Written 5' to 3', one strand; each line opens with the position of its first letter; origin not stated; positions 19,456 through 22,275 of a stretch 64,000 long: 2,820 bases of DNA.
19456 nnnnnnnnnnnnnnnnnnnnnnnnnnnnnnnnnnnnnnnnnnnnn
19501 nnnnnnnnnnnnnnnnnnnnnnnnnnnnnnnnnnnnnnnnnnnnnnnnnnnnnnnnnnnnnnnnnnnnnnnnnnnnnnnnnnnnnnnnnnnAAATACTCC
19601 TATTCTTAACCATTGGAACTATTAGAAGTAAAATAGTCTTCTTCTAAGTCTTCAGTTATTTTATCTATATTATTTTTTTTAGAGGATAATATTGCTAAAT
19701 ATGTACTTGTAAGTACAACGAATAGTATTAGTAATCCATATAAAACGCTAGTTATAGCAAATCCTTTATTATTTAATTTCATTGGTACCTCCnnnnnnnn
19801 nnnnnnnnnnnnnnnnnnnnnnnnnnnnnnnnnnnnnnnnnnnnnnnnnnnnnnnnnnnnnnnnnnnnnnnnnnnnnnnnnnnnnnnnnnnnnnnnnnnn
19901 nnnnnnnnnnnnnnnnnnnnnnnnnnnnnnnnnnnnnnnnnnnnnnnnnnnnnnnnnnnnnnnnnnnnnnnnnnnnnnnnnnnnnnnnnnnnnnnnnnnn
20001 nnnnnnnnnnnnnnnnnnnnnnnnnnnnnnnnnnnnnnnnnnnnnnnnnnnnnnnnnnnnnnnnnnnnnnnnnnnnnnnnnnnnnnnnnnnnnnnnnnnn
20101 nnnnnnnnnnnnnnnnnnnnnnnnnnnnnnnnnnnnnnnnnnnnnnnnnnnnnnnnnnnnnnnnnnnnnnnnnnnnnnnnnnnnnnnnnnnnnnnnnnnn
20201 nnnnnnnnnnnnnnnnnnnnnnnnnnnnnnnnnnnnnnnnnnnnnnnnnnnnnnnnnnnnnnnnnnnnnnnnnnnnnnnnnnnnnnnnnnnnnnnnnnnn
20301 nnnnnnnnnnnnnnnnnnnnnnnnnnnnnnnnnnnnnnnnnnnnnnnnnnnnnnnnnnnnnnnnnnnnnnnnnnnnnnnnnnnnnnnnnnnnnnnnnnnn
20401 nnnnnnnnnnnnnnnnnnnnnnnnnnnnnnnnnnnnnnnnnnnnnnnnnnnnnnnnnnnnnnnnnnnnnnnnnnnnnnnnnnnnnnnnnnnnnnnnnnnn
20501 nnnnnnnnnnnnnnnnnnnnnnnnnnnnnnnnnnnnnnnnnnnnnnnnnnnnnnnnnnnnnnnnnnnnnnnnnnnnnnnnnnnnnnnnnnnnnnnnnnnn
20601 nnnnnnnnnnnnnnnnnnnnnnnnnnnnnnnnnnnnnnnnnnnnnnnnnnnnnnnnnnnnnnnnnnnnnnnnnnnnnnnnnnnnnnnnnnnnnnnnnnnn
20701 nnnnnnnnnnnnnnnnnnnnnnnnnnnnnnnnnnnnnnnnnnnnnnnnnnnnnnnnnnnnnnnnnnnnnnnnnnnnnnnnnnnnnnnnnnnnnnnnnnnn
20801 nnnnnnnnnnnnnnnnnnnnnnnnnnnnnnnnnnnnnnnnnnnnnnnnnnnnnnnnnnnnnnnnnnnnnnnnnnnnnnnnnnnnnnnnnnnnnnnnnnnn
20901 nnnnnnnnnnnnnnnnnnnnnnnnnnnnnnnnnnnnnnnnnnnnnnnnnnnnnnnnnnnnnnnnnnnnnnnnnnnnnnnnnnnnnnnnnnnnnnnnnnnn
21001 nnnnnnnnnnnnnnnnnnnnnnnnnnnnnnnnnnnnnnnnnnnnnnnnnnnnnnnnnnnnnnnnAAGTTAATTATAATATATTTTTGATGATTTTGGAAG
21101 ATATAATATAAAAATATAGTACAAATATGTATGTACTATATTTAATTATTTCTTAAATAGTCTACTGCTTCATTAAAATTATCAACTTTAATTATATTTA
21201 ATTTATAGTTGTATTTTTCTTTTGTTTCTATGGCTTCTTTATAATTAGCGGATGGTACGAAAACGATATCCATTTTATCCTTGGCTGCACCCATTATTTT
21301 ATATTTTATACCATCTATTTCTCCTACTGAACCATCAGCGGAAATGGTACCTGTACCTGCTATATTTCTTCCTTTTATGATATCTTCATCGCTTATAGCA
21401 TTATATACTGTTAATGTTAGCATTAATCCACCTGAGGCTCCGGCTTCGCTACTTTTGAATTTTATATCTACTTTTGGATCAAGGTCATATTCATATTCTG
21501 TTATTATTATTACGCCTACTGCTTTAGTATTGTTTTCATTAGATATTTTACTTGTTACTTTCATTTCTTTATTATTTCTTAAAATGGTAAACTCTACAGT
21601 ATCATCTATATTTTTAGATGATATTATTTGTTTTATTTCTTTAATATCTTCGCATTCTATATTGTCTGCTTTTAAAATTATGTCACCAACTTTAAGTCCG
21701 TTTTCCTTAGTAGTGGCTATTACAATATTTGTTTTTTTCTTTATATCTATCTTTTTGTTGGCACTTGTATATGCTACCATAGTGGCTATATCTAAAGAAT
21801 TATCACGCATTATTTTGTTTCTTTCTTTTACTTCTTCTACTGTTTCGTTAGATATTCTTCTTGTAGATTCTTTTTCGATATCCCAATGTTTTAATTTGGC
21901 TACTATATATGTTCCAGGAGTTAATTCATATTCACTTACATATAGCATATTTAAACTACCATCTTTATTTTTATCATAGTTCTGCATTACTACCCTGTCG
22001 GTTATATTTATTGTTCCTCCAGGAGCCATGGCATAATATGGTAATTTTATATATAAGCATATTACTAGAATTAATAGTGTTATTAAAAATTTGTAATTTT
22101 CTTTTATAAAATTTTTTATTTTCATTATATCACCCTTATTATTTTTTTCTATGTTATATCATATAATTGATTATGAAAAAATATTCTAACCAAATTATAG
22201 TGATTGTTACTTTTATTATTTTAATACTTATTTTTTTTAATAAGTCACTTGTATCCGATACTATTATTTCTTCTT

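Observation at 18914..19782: Three consecutive small pilin-like genes (prepilin-like 62 aa, ComGC-like 130 aa, Flp-like 71 aa) in the operon leading into spoIIGA-sigE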

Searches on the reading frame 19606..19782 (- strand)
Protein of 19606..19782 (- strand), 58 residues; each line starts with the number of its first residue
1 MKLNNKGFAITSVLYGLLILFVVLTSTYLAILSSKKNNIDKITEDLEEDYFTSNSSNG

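Call 3: search_protein_families(library=pfam, proteins=[window:19606-19782:-], max_evalue=1)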
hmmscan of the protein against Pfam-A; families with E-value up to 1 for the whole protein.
window:19606-19782:- (58 aa): 2 families
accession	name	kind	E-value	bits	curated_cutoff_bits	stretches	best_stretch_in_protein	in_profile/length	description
PF06365.17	CD34_antigen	-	0.026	15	26.3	1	10-47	108-145/204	CD34/Podocalyxin family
PF10879.14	DUF2674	-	0.13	12.3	27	1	32-54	11-33/61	Protein of unknown function (DUF2674)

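Call 4: search_protein_families(library=ncbifam, proteins=[window:19606-19782:-], max_evalue=1)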
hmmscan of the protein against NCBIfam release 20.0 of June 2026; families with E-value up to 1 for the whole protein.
window:19606-19782:- (58 aa): 0 families

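Call 42: search_protein_representatives(protein=window:19606-19782:-)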
Query: 58 residues. Proteins with E-value up to 0.001 (for the whole library): 566; up to 1e-10: 102; up to 1e-30: 0. The best 150 are listed.
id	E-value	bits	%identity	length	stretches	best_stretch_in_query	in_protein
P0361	3.8e-27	107.8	97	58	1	1-58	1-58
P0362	1.1e-19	84.7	76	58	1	1-55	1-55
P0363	4.9e-17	76.4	75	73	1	1-51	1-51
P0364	2.4e-16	74.3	69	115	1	1-55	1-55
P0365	2.5e-16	74.2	70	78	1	1-53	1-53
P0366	2.6e-16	74.2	72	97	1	1-53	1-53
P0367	7.3e-16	72.8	71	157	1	1-52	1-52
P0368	8.6e-16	72.6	71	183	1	1-55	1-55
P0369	1.0e-15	72.3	70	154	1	1-53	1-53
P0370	2.1e-15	71.4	65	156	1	1-54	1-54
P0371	4.0e-15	70.5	70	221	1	1-54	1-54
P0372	5.0e-15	70.2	64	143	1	1-53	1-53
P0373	5.1e-15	70.2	68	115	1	1-56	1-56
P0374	5.4e-15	70.1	70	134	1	1-53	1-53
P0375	5.7e-15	70.0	67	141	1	1-54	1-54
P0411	3.4e-13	64.5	63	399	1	1-54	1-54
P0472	1.4e-07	47.0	54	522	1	1-54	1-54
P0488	9.8e-07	44.4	42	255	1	1-55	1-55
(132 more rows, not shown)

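Call 45: search_protein_families(library=pfam, alignment_id=A3, max_evalue=0.01)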
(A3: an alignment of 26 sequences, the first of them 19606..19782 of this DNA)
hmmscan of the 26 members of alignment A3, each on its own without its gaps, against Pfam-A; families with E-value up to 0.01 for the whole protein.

A. member 1, window:19606-19782:- (58 aa): 0 families

B. families by the number of members that match (of 26 scanned): 6 families
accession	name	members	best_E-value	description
PF19789.6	DUF6273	1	4.5e-18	Domain of unknown function (DUF6273)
PF09479.16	Flg_new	1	9.2e-08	Listeria-Bacteroides repeat domain (List_Bact_rpt)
PF25184.1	YxzE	1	0.002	YxzE-like putative bacteriocin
PF16118.10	DUF4834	1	0.0048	Domain of unknown function (DUF4834)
PF03547.23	Mem_trans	1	0.0058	Membrane transport protein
PF06691.16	DUF1189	1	0.0078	Protein of unknown function (DUF1189)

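Call 46: search_protein_families(library=ncbifam, alignment_id=A3, max_evalue=0.01)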
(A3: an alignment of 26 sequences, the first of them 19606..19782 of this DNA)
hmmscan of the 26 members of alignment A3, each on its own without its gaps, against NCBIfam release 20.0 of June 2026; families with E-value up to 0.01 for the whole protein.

A. member 1, window:19606-19782:- (58 aa): 0 families

B. families by the number of members that match (of 26 scanned): 6 families
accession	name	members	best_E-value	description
NF042931.1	SAG1386_EF1546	2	0.00086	SAG1386/EF1546 family surface-associated protein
TIGR02543.1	List_Bact_rpt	1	2.3e-05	TIGR02543 family repeat protein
NF038340.1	SAR2788_fam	1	0.0018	SAR2788 family putative toxin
TIGR01654.1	bact_immun_7tm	1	0.0037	bacteriocin-associated integral membrane protein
NF006283.1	PRK08455.1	1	0.0042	flagellar basal body-associated protein FliL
NF045996.1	MAG0920_fam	1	0.0058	MAG0920 family protein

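Call 47: find_encoding_contigs(protein=P0411, flank=10000, max_places=3)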
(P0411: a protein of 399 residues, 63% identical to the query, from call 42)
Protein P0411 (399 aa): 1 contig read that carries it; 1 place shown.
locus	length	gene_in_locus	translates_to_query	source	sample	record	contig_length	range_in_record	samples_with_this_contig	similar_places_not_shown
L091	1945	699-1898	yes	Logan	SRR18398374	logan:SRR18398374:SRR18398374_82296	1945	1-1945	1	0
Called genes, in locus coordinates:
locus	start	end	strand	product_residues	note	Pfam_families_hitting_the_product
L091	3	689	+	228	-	?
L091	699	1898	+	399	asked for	-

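Call 48: find_encoding_contigs(protein=P0472, flank=10000, max_places=3)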
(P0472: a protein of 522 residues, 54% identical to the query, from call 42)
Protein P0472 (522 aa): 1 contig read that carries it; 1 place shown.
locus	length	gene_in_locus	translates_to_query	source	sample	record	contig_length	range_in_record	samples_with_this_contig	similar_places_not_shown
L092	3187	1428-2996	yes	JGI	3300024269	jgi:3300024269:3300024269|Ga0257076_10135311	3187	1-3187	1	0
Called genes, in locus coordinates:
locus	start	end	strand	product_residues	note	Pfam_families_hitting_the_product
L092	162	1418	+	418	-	PF03793:PASTA, PF01522:Polysacc_deac_1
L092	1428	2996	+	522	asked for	-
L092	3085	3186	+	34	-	?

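Call 49: find_encoding_contigs(protein=P0488, flank=10000, max_places=3)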
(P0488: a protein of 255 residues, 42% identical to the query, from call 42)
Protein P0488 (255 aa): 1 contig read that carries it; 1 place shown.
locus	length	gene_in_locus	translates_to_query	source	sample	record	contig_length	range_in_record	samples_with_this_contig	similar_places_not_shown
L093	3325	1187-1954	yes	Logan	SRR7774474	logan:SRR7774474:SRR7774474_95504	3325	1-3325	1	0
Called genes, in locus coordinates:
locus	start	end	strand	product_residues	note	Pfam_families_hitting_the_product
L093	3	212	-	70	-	?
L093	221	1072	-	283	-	PF00149:Metallophos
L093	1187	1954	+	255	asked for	-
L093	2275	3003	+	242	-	PF01966:HD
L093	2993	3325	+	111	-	?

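Call 86: find_related_loci(query=A3, collection=metagenome_contigs, flank=10000)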
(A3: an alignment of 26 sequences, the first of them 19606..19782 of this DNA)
Query A3 (58 aa) in metagenome_contigs; peptide patterns used: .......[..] (x = any residue, [..] = any of these).
455 stretches matched a pattern; 338 encode a relative of the query (tblastn E <= 1e-3); the best 80 are kept; 80 distinct loci.
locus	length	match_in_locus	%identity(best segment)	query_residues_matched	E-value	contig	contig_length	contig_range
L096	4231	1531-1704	100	1-58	6e-33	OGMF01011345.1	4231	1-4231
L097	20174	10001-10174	100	1-58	6e-33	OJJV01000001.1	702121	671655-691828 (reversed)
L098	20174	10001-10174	100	1-58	6e-33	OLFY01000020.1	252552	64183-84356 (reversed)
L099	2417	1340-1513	100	1-58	6e-33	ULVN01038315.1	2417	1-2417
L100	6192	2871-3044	100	1-58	6e-33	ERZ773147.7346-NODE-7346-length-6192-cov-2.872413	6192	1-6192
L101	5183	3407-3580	100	1-58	6e-33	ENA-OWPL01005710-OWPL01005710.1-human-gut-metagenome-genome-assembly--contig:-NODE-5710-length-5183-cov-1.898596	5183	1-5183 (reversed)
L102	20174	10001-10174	100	1-58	6e-33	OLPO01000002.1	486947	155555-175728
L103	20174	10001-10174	100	1-58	6e-33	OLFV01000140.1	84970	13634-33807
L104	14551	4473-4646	100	1-58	6e-33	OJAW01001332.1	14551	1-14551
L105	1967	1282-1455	100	1-58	5e-33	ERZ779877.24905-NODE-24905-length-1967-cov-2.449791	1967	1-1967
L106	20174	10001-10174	100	1-58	6e-33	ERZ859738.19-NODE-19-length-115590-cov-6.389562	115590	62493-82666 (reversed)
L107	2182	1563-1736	100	1-58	6e-33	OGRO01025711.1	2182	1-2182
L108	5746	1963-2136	100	1-58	6e-33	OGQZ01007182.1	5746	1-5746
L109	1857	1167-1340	98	1-58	2e-32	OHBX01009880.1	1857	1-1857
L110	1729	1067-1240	98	1-58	2e-32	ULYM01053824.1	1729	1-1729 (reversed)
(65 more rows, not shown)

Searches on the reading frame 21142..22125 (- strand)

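Call 3: search_protein_families(library=pfam, proteins=[window:21142-22125:-], max_evalue=1)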
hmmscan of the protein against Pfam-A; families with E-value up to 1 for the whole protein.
window:21142-22125:- (327 aa): 5 families
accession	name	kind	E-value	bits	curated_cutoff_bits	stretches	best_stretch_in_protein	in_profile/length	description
PF05362.19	Lon_C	-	2.3e-10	40.8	21.1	1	228-322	108-200/205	Lon protease (S16) C-terminal proteolytic domain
PF13180.12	PDZ_2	-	6.6e-09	36.4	27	1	140-191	26-77/80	PDZ domain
PF17820.7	PDZ_6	-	2e-05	24.7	27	1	143-182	15-53/54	PDZ domain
PF00595.29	PDZ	-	0.052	14.4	23.2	1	140-181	40-80/81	PDZ domain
PF13844.12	Glyco_transf_41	-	0.15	10.7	25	1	88-215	242-364/543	Glycosyl transferase family 41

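Call 4: search_protein_families(library=ncbifam, proteins=[window:21142-22125:-], max_evalue=1)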
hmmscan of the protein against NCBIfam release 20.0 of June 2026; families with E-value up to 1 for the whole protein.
window:21142-22125:- (327 aa): 15 families
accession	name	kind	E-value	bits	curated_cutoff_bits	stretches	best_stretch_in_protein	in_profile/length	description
NF041438.1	SepM_fam_S16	equivalog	2.9e-41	141.6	200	1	14-326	9-340/340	SepM family pheromone-processing serine protease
TIGR02902.1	spore_lonB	equivalog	7.4e-11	41.3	723.3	1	100-324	315-530/531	ATP-dependent protease LonB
TIGR00763.1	lon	equivalog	4.1e-09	35.5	608.05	1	229-321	701-791/795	endopeptidase La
TIGR02903.1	spore_lon_C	equivalog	4.8e-09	35.3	678.8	1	214-322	510-612/615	Lon family ATP-dependent protease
TIGR02037.1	degP_htrA_DO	subfamily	3.1e-08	33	416.2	1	95-201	223-334/434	Do family serine endopeptidase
NF041199.1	trx7_PDZ_seleno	equivalog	1.6e-06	27.3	300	1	122-193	318-389/390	Trx7/PDZ domain-containing (seleno)protein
NF041521.1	HhoA_HhoB_HtrA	equivalog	3.9e-05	23.1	450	1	123-193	254-330/335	HhoA/HhoB/HtrA family serine endopeptidase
TIGR00054.1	TIGR00054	equivalog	6.6e-05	21.9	147.55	1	86-208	160-280/421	RIP metalloprotease RseP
TIGR02038.1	protease_degS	equivalog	0.00025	20.3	422.95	1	140-195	292-347/351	outer membrane-stress sensor serine endopeptidase DegS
TIGR00764.1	lon_rel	equivalog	0.00029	19.6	516.6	1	109-322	386-590/608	ATP-dependent protease LonB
TIGR02860.1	spore_IV_B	equivalog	0.00053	19.1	305.25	1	127-199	114-185/402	SpoIVB peptidase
NF007526.1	PRK10139.1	equivalog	0.0014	17.5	756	1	138-204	303-369/456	serine endoprotease DegQ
NF040960.1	MamE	equivalog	0.0017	17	800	1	139-194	480-535/659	magnetosome formation protease MamE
NF040965.1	MamP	equivalog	0.019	14.6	300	1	141-191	149-199/290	magnetosome magnetite formation protein MamP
NF033903.0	VaFE_rpt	domain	0.7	10.2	24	1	167-203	33-71/121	VaFE repeat-containing surface-anchored protein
